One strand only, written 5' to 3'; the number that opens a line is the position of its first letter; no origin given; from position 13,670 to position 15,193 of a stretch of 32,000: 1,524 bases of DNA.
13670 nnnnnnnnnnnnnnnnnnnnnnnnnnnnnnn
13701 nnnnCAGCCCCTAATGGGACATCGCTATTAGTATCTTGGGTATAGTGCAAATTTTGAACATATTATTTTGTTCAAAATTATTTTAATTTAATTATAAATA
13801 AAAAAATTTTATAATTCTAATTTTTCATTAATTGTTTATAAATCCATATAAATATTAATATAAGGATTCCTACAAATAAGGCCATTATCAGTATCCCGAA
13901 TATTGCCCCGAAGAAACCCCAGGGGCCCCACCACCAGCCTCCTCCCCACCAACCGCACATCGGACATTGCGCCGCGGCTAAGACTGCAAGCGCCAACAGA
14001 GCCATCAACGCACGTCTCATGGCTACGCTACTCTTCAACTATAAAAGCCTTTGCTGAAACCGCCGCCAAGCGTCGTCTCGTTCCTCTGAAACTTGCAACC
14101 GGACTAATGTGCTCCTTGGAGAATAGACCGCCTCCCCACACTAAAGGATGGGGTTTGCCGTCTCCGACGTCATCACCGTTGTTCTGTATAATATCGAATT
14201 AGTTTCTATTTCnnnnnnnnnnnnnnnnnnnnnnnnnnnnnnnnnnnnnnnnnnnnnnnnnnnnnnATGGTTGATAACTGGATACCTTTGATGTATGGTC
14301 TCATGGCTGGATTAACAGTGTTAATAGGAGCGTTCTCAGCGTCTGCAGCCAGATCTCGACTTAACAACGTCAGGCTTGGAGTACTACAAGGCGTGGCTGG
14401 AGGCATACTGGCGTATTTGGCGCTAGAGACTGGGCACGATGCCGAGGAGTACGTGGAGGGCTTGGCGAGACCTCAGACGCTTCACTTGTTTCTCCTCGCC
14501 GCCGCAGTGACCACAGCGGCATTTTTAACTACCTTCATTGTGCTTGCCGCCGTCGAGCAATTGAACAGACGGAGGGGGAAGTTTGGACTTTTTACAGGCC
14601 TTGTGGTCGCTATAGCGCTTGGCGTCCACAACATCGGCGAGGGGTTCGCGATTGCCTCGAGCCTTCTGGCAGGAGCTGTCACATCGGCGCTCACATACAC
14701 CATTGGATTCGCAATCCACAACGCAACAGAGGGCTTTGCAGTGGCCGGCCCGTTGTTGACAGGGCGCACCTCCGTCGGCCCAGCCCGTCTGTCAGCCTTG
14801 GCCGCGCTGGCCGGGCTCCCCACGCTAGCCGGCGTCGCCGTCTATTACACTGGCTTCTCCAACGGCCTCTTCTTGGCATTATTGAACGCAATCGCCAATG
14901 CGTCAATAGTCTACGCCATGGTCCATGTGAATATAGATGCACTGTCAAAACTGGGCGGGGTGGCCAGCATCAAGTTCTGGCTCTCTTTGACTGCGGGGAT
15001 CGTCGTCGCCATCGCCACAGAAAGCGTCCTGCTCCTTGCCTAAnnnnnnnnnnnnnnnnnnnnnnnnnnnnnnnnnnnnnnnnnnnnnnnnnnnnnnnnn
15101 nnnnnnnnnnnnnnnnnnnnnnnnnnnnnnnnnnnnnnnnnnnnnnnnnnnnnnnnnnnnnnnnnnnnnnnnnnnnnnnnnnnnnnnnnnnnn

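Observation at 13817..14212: Secreted CPMC plus Trp/Gly-rich mini-protein divergent from a ZIP metal transporter, with an unexplained 145-bp non-AT spacer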

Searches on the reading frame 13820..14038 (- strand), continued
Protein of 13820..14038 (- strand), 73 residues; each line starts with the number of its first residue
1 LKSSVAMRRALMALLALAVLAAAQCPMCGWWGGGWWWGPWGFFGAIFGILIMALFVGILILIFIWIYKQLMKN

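Call 66: predict_structure(alignment_id=A5)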
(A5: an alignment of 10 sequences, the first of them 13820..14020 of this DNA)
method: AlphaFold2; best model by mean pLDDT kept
length: 67 residues; sequences in the alignment: 10
mean_pLDDT: 76.6   pTM: 0.44
mean pLDDT of the five models: 76.6, 74.1, 72.8, 72.7, 69.4
residues with pLDDT >= 90: 24; 70-90: 22; 50-70: 14; < 50: 7
segments of 3 or more residues with pLDDT < 50: 19-21, 24-27
pLDDT, mean of each block of 10 residues (from residue 1): 73 62 49 74 94 98 92
secondary structure, 60 per line:
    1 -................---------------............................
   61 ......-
elements in order: H2-17 H33-66

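Call 68: search_solved_structures(query=A5, max_evalue=10)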
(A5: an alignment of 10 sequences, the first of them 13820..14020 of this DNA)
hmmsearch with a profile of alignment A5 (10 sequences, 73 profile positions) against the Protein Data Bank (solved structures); distinct sequences matched with E-value up to 10: 1.
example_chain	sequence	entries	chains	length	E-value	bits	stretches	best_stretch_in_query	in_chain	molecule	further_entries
7dq7_H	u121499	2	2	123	1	12.9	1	13-37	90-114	5F5 VH | 5F5 heavy chain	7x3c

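Call 69: search_protein_families(library=phrogs, alignment_id=A5, max_evalue=0.1)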
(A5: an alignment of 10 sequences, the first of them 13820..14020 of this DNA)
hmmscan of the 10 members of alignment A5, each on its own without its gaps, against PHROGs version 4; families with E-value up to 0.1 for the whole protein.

A. member 1, window:13820-14020:- (67 aa): 0 families

B. families by the number of members that match (of 10 scanned): 1 family
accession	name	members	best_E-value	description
phrog_18981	-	1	0.031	-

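Call 70: find_encoding_contigs(protein=P0047, flank=5000, max_places=3)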
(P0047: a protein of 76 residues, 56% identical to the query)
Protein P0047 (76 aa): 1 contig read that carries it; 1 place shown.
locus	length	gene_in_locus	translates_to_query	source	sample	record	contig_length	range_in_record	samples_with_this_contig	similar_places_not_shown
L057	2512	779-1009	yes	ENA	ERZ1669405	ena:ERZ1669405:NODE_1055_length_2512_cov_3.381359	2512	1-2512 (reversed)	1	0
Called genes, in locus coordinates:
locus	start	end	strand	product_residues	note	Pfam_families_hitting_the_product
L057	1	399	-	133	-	?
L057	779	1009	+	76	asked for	-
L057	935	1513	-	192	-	PF12802:MarR_2 (weak), PF01978:TrmB (weak)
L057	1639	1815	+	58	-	PF04945:YHS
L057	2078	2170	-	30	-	-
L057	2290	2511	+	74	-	?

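Call 74: list_cluster_members(proteins=[window:13820-14038:-, P0049, P0055])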
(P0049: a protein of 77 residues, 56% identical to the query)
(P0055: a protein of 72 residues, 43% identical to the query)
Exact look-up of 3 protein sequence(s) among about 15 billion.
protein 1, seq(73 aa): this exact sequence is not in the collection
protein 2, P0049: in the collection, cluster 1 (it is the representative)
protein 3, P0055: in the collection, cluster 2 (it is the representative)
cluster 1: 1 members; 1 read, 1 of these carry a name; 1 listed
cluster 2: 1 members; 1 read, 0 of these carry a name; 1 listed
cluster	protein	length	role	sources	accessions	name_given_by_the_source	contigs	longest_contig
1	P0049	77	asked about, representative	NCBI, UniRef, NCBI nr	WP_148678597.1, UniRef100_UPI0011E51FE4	hypothetical protein [Thermoproteus uzoniensis] | hypothetical protein n=1 Tax=Thermoproteus uzoniensis TaxID=184117 RepID=UPI0011E51FE4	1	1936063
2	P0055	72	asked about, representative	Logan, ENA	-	-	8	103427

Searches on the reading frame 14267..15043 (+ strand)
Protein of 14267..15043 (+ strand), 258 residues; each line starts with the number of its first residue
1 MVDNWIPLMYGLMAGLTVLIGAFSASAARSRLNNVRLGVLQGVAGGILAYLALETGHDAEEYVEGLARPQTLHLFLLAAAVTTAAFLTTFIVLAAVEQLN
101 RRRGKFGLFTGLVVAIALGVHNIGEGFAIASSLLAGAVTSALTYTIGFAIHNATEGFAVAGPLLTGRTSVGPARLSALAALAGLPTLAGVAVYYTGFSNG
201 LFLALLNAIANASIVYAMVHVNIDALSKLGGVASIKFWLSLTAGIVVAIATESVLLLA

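Call 3: search_protein_families(library=pfam, proteins=[window:14267-15043:+], max_evalue=0.1)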
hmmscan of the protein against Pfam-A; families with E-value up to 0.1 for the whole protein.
window:14267-15043:+ (258 aa): 1 family
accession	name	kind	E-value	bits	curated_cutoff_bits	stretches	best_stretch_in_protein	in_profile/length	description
PF02535.28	Zip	-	0.00011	22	35.1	2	111-192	178-254/323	ZIP Zinc transporter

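Call 4: search_protein_families(library=ncbifam, proteins=[window:14267-15043:+], max_evalue=0.1)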
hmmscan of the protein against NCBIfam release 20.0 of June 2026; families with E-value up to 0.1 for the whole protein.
window:14267-15043:+ (258 aa): 1 family
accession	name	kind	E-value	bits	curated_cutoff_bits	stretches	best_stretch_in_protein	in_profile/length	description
NF003243.0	PRK04201.1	equivalog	2.7e-09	36.7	252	1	4-226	5-234/266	zinc transporter ZupT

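Call 7: find_encoding_contigs(protein=window:14267-15043:+, flank=5000, max_places=6)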
Protein window:14267-15043:+ (258 aa): no gene with exactly this product is on record in the collection.

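Call 11: find_homologous_proteins(query=window:14267-15043:+, max_evalue=1e-10)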
Query window:14267-15043:+ (258 aa): 41 proteins with E <= 1e-10 among 8000 candidates.
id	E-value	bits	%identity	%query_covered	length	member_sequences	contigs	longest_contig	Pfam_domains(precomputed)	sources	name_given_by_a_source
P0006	3.5e-85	304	60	100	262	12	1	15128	PF02535.29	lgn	-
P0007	1.2e-84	302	60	100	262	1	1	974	-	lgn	-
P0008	1.0e-82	295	58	100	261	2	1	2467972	PF02535.29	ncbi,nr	ncbi:ZIP family metal transporter [Pyrobaculum ferrireducens]|nr:ZIP family metal transporter [Pyrob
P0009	2.1e-82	294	59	100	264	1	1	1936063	-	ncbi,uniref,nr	ncbi:zinc transporter, ZIP family [Thermoproteus uzoniensis 768-20]|uniref:Zinc transporter, ZIP fam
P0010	2.6e-81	291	61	98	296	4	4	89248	-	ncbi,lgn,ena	ncbi:MAG: ZIP family metal transporter [Pyrobaculum sp.]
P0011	3.5e-80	287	57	100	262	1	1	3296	-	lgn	-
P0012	2.0e-79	285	60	98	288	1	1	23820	PF02535.29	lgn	-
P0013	2.6e-79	284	57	99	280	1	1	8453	-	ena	-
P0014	3.8e-79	284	60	99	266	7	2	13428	-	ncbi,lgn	-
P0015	4.8e-77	277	59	100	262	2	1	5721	-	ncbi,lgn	ncbi:MAG: ZIP family metal transporter [Pyrobaculum sp.]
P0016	5.6e-77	277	60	98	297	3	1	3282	-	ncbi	ncbi:MAG: ZIP family metal transporter [Thermoproteus sp.]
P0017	1.2e-75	272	58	100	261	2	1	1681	-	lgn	-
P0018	3.3e-75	271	56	99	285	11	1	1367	PF02535.29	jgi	-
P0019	4.2e-74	267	57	98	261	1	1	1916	-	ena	-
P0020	9.7e-74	266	53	100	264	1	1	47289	-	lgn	-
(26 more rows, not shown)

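Call 13: find_related_loci(query=A1, collection=genome_contigs, flank=5000)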
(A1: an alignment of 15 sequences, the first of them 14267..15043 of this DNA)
Query A1 (258 aa) in genome_contigs; peptide patterns used: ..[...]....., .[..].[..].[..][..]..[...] (x = any residue, [..] = any of these).
67 stretches matched a pattern; 15 encode a relative of the query (tblastn E <= 1e-3); 15 distinct loci.
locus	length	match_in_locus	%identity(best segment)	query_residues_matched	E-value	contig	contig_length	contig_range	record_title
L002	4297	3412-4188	57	2-258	3e-83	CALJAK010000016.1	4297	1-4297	MAG: uncultured Thermoproteales archaeon isolate S1_Bin_MAXBIN__103_1 genome assembly, contig: c_000002799941, whole gen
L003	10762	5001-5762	61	6-258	4e-81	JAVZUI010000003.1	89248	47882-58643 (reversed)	MAG: Pyrobaculum sp. isolate DRTY-8_201808_bins_12 DRTY-8_201808_bins_12_scaffold_3, whole genome shotgun sequence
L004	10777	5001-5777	60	3-258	2e-80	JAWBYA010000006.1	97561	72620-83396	MAG: Sulfolobales archaeon isolate JZ-1_201901_bins_11 JZ-1_201901_bins_11_scaffold_6, whole genome shotgun sequence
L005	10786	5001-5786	59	4-258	5e-80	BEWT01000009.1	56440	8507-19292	Desulfurococcaceae archaeon AG1 DNA, AG1contig09, whole genome shotgun sequence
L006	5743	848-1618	53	4-258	8e-73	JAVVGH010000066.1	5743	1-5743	MAG: Pyrobaculum sp. isolate PSS.bin.21 NODE_2453_length_5743_cov_130.246835, whole genome shotgun sequence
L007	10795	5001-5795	49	1-258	4e-69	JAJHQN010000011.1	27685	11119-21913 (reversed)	MAG: Desulfurococcaceae archaeon isolate Bin S29 scaffold_327_c1, whole genome shotgun sequence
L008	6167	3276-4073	44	2-258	2e-64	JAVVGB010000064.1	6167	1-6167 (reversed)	MAG: Thermoproteota archaeon isolate PSS.bin.16 NODE_2249_length_6167_cov_147.484784, whole genome shotgun sequence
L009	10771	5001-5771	48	7-256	8e-64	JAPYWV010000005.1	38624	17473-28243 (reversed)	MAG: Acidilobaceae archaeon isolate RSWP17 scaffold_126_c1, whole genome shotgun sequence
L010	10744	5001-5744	46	7-255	3e-55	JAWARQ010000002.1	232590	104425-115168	MAG: Sulfolobaceae archaeon isolate ZMQL_201912_bins_5 ZMQL_201912_bins_5_scaffold_2, whole genome shotgun sequence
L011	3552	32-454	64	119-258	7e-53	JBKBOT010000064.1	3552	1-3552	MAG: Pyrobaculum sp. isolate 21I_056.bin.4 NODE_64_length_3552_cov_7.683741, whole genome shotgun sequence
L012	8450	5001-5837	46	7-258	4e-50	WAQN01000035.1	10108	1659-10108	MAG: Desulfurococcales archaeon isolate S146_67_esom k151_339493, whole genome shotgun sequence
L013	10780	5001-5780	46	7-258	1e-48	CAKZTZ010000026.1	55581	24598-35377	MAG: uncultured Sulfolobales archaeon isolate S1_Bin_METABAT__117_1 genome assembly, contig: c_000002330161, whole genom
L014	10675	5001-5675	48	44-258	4e-45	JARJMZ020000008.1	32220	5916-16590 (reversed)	MAG: Thermoprotei archaeon isolate MAG_11 k141_62800, whole genome shotgun sequence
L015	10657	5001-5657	42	7-252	2e-44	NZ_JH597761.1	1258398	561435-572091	Metallosphaera yellowstonensis MK1 MetMK1scaffold_10, whole genome shotgun sequence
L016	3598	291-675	44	75-222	9e-15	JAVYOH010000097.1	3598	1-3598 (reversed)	MAG: Saccharolobus sp. isolate DRTY-1_201705_bins_33 DRTY-1_201705_bins_33_scaffold_97, whole genome shotgun sequence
